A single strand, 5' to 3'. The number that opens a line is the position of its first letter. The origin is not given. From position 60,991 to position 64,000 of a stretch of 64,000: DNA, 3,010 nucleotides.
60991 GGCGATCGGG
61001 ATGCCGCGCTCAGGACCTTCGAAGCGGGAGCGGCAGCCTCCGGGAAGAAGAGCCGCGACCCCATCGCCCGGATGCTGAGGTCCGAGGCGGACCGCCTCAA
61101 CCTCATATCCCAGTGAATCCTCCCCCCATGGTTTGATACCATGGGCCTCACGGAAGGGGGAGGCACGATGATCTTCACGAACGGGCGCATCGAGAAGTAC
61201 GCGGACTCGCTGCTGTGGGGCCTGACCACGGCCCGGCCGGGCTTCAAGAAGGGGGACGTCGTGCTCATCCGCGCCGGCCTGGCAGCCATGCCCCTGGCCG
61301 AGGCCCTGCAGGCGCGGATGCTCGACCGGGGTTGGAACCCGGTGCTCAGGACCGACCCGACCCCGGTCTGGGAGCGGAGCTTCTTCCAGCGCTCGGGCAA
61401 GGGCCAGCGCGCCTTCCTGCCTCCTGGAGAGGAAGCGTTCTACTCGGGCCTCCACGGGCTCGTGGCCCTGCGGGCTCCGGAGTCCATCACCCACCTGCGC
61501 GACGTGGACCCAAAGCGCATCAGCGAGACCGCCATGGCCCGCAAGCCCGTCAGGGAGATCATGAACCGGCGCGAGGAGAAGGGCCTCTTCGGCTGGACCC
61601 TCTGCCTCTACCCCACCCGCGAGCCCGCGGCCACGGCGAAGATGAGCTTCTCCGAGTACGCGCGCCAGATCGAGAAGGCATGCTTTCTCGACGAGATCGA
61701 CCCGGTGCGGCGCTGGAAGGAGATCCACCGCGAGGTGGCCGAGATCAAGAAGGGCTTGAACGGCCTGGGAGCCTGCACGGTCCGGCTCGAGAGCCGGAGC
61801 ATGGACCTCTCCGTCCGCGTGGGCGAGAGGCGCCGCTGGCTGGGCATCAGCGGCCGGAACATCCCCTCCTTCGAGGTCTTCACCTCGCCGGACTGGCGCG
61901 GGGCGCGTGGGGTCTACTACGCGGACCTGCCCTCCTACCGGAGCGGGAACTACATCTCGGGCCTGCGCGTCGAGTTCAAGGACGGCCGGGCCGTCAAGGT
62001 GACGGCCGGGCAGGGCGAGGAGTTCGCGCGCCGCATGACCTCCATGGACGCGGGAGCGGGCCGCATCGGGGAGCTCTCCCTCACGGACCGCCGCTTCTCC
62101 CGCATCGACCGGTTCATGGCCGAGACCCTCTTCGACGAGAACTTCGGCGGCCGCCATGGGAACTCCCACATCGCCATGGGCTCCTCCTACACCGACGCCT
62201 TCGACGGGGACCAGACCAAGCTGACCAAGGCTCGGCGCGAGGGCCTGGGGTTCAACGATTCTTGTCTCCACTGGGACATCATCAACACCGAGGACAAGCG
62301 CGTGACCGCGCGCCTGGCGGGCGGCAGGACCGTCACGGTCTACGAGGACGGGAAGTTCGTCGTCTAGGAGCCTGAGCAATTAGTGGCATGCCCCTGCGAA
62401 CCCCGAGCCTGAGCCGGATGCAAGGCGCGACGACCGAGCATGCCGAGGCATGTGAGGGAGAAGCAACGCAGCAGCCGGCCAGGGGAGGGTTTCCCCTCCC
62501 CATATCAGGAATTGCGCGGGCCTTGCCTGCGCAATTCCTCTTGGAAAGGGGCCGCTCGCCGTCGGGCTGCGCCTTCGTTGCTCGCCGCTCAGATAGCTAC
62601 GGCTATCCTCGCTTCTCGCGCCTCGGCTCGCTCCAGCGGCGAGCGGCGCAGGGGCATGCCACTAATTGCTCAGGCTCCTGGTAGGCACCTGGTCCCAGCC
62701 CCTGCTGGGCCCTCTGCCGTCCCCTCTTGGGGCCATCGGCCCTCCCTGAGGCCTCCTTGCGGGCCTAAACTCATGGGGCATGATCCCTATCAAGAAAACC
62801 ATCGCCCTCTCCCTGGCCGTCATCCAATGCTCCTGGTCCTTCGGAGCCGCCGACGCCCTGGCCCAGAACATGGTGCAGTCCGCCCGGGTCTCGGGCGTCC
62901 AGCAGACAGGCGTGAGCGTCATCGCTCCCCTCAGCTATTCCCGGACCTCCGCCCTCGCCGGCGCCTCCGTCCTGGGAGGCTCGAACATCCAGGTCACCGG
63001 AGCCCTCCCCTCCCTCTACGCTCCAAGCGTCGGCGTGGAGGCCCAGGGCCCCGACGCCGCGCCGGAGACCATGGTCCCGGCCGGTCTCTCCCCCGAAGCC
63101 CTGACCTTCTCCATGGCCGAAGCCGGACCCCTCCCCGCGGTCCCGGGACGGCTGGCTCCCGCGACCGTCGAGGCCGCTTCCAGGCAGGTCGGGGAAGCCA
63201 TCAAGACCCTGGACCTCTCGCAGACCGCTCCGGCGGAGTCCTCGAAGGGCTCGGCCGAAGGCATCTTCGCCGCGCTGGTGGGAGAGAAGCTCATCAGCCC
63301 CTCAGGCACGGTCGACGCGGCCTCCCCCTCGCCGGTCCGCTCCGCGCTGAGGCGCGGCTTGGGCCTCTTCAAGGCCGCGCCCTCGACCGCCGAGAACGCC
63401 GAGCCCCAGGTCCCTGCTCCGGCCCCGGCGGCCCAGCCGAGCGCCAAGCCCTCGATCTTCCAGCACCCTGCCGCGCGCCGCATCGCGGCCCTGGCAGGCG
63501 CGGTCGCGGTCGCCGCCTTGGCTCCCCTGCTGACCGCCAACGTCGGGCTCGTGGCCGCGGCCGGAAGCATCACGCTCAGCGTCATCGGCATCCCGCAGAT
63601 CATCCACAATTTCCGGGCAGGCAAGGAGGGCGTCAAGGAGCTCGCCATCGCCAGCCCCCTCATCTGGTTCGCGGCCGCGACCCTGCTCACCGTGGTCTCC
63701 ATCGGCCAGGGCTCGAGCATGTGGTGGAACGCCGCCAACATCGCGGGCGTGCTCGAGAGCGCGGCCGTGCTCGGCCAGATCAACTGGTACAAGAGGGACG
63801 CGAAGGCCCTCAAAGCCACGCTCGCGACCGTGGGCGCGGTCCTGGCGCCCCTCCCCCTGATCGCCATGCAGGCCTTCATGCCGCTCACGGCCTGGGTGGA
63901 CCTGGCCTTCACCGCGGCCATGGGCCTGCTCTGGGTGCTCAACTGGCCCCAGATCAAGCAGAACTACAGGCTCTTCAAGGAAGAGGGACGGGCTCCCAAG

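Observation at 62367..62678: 312-bp non-coding element with perfect 32-bp terminal inverted repeats and nested hairpins abutting a stop codon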

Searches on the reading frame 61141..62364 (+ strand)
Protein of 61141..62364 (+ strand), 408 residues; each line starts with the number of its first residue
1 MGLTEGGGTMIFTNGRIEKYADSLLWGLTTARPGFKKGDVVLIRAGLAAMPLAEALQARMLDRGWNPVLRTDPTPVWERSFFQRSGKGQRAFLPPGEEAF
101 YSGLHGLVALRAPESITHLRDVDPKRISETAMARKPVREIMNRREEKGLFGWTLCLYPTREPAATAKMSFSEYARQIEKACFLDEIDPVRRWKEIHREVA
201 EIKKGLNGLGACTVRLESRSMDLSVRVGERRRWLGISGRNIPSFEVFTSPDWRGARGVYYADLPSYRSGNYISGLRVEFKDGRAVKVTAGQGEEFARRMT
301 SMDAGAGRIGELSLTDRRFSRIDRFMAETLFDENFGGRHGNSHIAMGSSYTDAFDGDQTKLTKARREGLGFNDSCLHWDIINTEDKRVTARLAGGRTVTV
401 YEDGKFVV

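Call 9: find_encoding_contigs(protein=window:61141-62364:+, flank=6000, max_places=10)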
Protein window:61141-62364:+ (408 aa): no gene with exactly this product is on record in the collection.

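Call 12: find_encoding_contigs(protein=window:61168-62364:+, flank=6000, max_places=10)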
Protein window:61168-62364:+ (399 aa): no gene with exactly this product is on record in the collection.

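Call 22: find_homologous_proteins(query=window:61168-62364:+, max_evalue=1e-30)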
Query window:61168-62364:+ (399 aa): 7860 proteins with E <= 1e-30 among 8000 candidates; the best 120 are listed.
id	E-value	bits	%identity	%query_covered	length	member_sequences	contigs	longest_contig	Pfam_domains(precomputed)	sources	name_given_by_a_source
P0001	4.7e-269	910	100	100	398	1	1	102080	PF02073.21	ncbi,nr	ncbi:MAG: aminopeptidase [Elusimicrobia bacterium]|nr:aminopeptidase [Elusimicrobiota bacterium]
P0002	2.3e-233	793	85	100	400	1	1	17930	PF02073.21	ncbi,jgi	ncbi:MAG: aminopeptidase [Elusimicrobiota bacterium]|jgi:aminopeptidase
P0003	1.8e-226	770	84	100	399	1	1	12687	PF02073.21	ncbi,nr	ncbi:MAG: aminopeptidase [Elusimicrobia bacterium]|nr:aminopeptidase [Elusimicrobiota bacterium]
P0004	4.9e-222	755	81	100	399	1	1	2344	PF02073.21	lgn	-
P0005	3.4e-214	730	80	100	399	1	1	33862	PF02073.21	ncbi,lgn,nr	ncbi:MAG: aminopeptidase [Elusimicrobia bacterium]|nr:aminopeptidase [Elusimicrobiota bacterium]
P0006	1.0e-210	718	77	100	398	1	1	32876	PF02073.21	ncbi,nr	ncbi:MAG: aminopeptidase [Elusimicrobia bacterium]|nr:aminopeptidase [Elusimicrobiota bacterium]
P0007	7.2e-171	587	62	100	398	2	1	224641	PF02073.21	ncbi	ncbi:MAG: aminopeptidase [Elusimicrobiota bacterium]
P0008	4.2e-168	578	63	99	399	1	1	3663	PF02073.21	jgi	-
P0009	6.9e-166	571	62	99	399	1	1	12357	PF02073.21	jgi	jgi:aminopeptidase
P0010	1.8e-163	563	60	99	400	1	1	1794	PF02073.21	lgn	-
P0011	3.1e-163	562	61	99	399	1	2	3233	PF02073.21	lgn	-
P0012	5.6e-162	558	61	99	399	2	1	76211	PF02073.21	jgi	-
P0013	5.7e-161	554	60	99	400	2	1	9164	PF02073.21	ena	-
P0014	6.8e-159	547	59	99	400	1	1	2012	PF02073.21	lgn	-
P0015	4.8e-158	545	59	100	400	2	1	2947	PF02073.21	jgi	-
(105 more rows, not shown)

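Call 23: find_encoding_contigs(protein=P0001, flank=10000, max_places=3)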
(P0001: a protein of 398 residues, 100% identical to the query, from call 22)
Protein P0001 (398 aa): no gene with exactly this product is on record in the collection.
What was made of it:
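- Tried and rejected: Exact look-up of the aminopeptidase (two start choices, and P0001) to fetch the source contig: not on record (calls 9, 12, 23).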

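Call 24: find_encoding_contigs(protein=P0002, flank=5000, max_places=3)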
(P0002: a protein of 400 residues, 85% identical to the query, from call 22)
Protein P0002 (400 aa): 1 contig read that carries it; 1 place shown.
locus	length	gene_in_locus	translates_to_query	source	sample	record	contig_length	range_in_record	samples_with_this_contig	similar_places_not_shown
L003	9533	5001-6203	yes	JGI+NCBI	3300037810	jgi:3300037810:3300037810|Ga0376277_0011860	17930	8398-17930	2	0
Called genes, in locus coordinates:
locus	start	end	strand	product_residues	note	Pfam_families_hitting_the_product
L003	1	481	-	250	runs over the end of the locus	PF00520:Ion_trans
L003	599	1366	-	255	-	-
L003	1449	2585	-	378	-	PF07179:SseB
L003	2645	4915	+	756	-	PF13432:TPR_16 (faint), PF14559:TPR_19 (faint), PF13428:TPR_14 (faint), PF07719:TPR_2 (faint), PF13371:TPR_9 (faint), PF13431:TPR_17 (faint), PF13181:TPR_8 (faint)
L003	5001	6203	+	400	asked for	PF02073:Peptidase_M29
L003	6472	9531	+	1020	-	?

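Call 25: find_encoding_contigs(protein=P0003, flank=5000, max_places=3)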
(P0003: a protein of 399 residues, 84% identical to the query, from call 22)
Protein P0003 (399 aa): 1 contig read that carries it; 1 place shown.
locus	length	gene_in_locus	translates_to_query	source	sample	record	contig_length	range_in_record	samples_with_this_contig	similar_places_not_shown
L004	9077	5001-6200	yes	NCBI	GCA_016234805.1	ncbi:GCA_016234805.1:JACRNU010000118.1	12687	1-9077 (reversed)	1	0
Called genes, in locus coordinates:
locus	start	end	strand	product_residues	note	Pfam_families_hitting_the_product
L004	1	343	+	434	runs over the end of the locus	PF02310:B12-binding, PF19864:Radical_SAM_N2 (weak), PF04055:Radical_SAM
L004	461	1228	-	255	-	-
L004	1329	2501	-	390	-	PF07179:SseB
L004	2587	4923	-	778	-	-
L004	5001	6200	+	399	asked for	PF02073:Peptidase_M29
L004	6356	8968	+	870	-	PF04193:PQ-loop (faint), PF00485:PRK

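Call 28: find_encoding_contigs(protein=P0005, flank=5000, max_places=3)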
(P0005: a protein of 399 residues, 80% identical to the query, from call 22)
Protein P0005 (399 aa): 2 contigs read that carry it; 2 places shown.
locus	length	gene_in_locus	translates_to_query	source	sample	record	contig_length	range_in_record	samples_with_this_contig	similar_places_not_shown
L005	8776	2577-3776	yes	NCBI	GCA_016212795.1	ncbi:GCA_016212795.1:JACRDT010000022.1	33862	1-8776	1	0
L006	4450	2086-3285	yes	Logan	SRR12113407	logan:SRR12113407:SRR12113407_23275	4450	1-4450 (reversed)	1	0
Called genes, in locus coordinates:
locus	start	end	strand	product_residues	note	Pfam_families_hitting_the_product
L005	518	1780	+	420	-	PF07969:Amidohydro_3 (weak), PF01979:Amidohydro_1, PF07969:Amidohydro_3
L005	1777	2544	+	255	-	PF00702:Hydrolase, PF12710:HAD (weak), PF13419:HAD_2 (weak), PF13242:Hydrolase_like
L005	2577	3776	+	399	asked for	PF02073:Peptidase_M29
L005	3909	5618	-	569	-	PF25794:SACS (faint), PF02518:HATPase_c (weak), PF13589:HATPase_c_3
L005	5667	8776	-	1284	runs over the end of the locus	-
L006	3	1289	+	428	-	?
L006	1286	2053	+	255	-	PF00702:Hydrolase, PF12710:HAD (weak), PF13419:HAD_2 (weak), PF13242:Hydrolase_like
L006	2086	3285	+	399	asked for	PF02073:Peptidase_M29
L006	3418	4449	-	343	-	?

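Call 29: find_encoding_contigs(protein=P0006, flank=5000, max_places=3)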
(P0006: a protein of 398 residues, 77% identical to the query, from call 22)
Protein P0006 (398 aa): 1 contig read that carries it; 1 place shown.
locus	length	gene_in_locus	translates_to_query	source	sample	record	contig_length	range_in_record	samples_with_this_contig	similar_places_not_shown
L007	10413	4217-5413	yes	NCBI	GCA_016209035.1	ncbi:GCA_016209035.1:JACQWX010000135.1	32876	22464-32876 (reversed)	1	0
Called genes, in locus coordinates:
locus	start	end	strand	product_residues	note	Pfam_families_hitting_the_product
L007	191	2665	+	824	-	PF07719:TPR_2 (faint), PF14559:TPR_19 (faint)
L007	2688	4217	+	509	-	-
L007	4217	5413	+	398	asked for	PF02073:Peptidase_M29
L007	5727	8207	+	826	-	PF00485:PRK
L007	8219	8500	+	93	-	-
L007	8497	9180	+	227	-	PF00069:Pkinase, PF07714:PK_Tyr_Ser-Thr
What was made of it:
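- The flanks are syntenic with orthologues on both sides (calls 24, 25, 29).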

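Call 30: find_encoding_contigs(protein=P0004, flank=5000, max_places=3)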
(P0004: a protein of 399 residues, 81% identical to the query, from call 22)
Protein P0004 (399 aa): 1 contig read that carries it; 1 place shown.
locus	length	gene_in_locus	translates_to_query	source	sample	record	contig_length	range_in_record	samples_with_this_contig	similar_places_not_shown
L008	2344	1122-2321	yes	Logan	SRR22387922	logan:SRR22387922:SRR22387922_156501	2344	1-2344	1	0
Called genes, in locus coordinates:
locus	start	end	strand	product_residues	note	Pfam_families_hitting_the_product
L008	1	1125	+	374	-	?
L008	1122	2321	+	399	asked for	PF02073:Peptidase_M29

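Call 38: search_protein_families(library=pfam, proteins=[window:61168-62364:+], max_evalue=0.01)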
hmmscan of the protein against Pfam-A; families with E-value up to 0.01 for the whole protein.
window:61168-62364:+ (399 aa): 1 family
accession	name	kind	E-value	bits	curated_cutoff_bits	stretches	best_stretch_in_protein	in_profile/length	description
PF02073.20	Peptidase_M29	-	7.3e-99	331.8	27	1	7-397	4-406/406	Thermophilic metalloprotease (M29)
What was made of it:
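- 61168..62367 (+): M29 aminopeptidase gene (ORF from 61141; likely start 61168). Its TAG stop (62365-62367) lies in the CTAG target. Pfam Peptidase_M29 7e-99 (call 38).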

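Call 64: list_cluster_members(proteins=[P0001])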
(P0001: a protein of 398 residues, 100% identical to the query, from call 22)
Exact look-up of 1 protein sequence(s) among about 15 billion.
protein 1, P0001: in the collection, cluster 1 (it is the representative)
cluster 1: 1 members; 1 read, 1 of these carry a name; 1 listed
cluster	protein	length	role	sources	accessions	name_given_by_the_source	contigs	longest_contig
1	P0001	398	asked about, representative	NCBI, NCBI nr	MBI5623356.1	MAG: aminopeptidase [Elusimicrobia bacterium] | aminopeptidase [Elusimicrobiota bacterium]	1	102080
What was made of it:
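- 61168..62367 (+): 100% identical to MBI5623356.1, Elusimicrobia MAG (calls 22, 64).
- The source is a metagenome-assembled genome (calls 22, 64).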

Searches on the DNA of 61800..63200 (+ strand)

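Call 4: search_rna_families(source=window, start=61800, end=63200, threshold=evalue, max_evalue=10)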
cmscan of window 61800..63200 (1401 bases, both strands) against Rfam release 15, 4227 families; matches with E-value up to 10: 5.
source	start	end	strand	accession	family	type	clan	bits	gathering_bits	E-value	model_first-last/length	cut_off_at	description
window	62482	62541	+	RF02985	ftsZ-DE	Gene; sRNA;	-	36.9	72.2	6.1e-05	1-69/69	no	ftsZ-DE RNA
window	62950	63037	-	RF02928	Actinomyces-1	Gene; sRNA;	-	19.8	39.1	2.4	1-110/110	no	Actinomyces-1 RNA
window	62251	62337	-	RF04005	mir-4599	Gene; miRNA;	-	16.8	100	1.4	1-82/82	no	mir-4599 microRNA precursor family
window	63040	63076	+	RF01920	mir-764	Gene; miRNA;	-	16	82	7.3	1-85/85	no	mir-764 microRNA precursor family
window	61983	62008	+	RF02793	asR3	Gene; antisense;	-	15.9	46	9.5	7-33/57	no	Pyrobaculum asRNA3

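Call 6: search_rna_families(source=window, start=62300, end=62750, threshold=evalue, max_evalue=1, show_alignments=2)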
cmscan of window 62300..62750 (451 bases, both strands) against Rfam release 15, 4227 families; matches with E-value up to 1: 1.
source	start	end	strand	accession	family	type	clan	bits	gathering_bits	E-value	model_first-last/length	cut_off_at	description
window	62482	62541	+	RF02985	ftsZ-DE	Gene; sRNA;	-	36.9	72.2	2e-05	1-69/69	no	ftsZ-DE RNA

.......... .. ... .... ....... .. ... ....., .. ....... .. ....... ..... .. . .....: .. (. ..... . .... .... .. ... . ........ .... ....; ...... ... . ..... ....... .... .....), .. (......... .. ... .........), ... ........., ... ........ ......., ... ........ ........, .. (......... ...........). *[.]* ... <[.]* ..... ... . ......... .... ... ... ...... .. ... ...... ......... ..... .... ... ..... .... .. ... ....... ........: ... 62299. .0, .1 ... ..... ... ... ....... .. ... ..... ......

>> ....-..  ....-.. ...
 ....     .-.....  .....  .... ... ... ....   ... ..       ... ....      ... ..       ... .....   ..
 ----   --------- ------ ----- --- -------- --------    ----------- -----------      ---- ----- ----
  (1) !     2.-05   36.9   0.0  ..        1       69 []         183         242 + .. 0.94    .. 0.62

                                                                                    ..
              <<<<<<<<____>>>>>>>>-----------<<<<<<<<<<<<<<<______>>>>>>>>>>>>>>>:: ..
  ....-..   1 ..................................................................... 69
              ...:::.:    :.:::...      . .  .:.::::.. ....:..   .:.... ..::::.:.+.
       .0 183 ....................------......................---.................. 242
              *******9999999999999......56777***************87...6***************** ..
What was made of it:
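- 62482..62501 (.): Internal hairpin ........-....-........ (inside unit A). Part of the sub-threshold ftsZ-DE match (call 6).
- On ftsZ-DE RNA (RF02985): 36.9 bits against 72.2 (calls 4, 6).
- Closest known: ftsZ-DE RNA motif. Same: Two consecutive GC-rich hairpins; cmscan gives 36.9 bits, E = 2e-5 at 62482-62541 (calls 4, 6).
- There is a sub-threshold Rfam match to ftsZ-DE, 36.9 bits, E = 2e-5 (calls 4, 6). The ftsZ-DE score is half the gathering score of 72.2, the match rests on two generic GC hairpins with the linker missing, and the locus is not next to ftsZ (call 6).
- Tried and rejected: I rejected it as two generic GC hairpins (calls 4, 6).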

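Call 20: search_dna_similar(query=window:62360-62690:+, collection=plasmids, mode=distant, max_evalue=10)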
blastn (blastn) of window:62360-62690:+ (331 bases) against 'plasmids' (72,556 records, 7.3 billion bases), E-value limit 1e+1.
Records with a match: 40; places in all: 70; records where one place covers at least 80% of the query: 0.
Best place of each record, by identity: >=99% 4; 95-99% 2; 90-95% 4; 80-90% 30.
By first word of the organism name: Pantoea 19; Sphingobium 3; Phaeobacter 3; Sinorhizobium 3; Caballeronia 2; Variovorax 2; Shinella 2; Rhizobium 1; Sphingomonas 1; Burkholderia 1; and 3 more.
By predicted mobility (MOB-suite, as given by PLSDB): non-mobilizable 28; conjugative 6; mobilizable 6.
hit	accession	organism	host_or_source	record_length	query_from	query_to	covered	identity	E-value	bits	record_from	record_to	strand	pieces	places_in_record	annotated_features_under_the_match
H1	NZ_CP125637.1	Rhizobium leguminosarum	Phaseolus vulgaris,Pure culture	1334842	52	90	12%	85.4%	1e+0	41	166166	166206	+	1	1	record has no annotation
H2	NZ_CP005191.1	Sphingobium sp. MI1205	-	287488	255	288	10%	88.2%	8e-2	45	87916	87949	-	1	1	none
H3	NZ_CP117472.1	Sphingobium sp. YC-XJ3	whole organism,Contaminated soil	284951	255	288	10%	88.2%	8e-2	45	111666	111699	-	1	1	none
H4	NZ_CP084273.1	Caballeronia grimmiae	Leptoglossus zonatus,Cell culture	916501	271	303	10%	87.9%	4e+0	39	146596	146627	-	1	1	DUF2950 family protein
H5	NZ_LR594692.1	Variovorax sp. WDL1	linuron-contaminated soil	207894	269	300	10%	90.6%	1e+0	42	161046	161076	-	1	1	VirB4 family type IV secretion/conjugal transfer ATPase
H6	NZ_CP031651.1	Pantoea agglomerans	soil core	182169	197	229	10%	85.7%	4e+0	39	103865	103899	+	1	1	Ig-like domain-containing protein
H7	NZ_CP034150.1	Pantoea agglomerans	whole organism,Poland, Warsaw area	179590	197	229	10%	85.7%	4e+0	39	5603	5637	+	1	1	none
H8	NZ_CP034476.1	Pantoea agglomerans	food,leaf from rome apple cultivar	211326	197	229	10%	85.7%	4e+0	39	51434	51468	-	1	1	Ig-like domain-containing protein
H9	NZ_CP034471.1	Pantoea agglomerans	food,leaf from rome apple cultivar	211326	197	229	10%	85.7%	4e+0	39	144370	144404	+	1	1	Ig-like domain-containing protein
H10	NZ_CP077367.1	Pantoea agglomerans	-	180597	197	229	10%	85.7%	4e+0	39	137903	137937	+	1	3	Ig-like domain-containing protein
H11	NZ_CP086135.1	Pantoea agglomerans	Humulus lupulus,fresh green hop cones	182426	197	229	10%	85.7%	4e+0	39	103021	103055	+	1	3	Ig-like domain-containing protein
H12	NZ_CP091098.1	Pantoea agglomerans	whole organism,Perithecium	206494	197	229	10%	85.7%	4e+0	39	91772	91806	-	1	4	Ig-like domain-containing protein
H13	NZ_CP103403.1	Pantoea agglomerans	cell culture,leaves of diseased walnut ...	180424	197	229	10%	85.7%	4e+0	39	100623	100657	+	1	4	Ig-like domain-containing protein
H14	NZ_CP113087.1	Pantoea agglomerans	Red Topaz apple blossom from from ...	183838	197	229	10%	85.7%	4e+0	39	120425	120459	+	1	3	Ig-like domain-containing protein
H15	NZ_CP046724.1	Pantoea agglomerans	pure culture,cherry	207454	197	229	10%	85.7%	4e+0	39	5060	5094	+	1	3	none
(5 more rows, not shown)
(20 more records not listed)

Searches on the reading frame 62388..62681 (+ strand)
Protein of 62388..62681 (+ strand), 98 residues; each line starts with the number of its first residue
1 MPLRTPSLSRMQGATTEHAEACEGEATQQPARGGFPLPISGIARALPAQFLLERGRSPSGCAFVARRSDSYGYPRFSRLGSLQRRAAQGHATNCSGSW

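Call 38: search_protein_families(library=pfam, proteins=[window:62388-62681:+], max_evalue=0.01)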
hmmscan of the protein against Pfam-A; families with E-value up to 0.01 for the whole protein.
window:62388-62681:+ (98 aa): 0 families

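Call 40: find_homologous_proteins(query=window:62388-62681:+, max_evalue=0.001)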
Query window:62388-62681:+: 6 candidates shared short words with the query, none scored E <= 0.001.
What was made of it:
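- Checked: A mechanical 98-aa ORF (62388-62684 +) exists, but it has no Pfam match (call 38) and no homologue among 5.8 billion proteins (call 40), so 'non-coding' stands.
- Tried and rejected: Element's 98-aa ORF as bait: searched to catch copies mis-called as genes in 5.8 billion proteins; no hit (call 40).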

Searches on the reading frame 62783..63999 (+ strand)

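Call 38: search_protein_families(library=pfam, proteins=[window:62783-63999:+], max_evalue=0.01)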
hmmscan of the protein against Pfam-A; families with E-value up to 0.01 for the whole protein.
window:62783-63999:+ (405 aa): 1 family
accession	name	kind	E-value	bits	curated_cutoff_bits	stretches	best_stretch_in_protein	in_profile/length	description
PF04193.19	PQ-loop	-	2.4e-06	27.7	22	1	260-312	8-58/61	PQ loop repeat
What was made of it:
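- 62780..64000 (+): Downstream gene (signal-peptide-like N-terminus, PQ-loop membrane protein; runs off the window), 101 nt after the element. Pfam PQ-loop 2.4e-6 (call 38).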
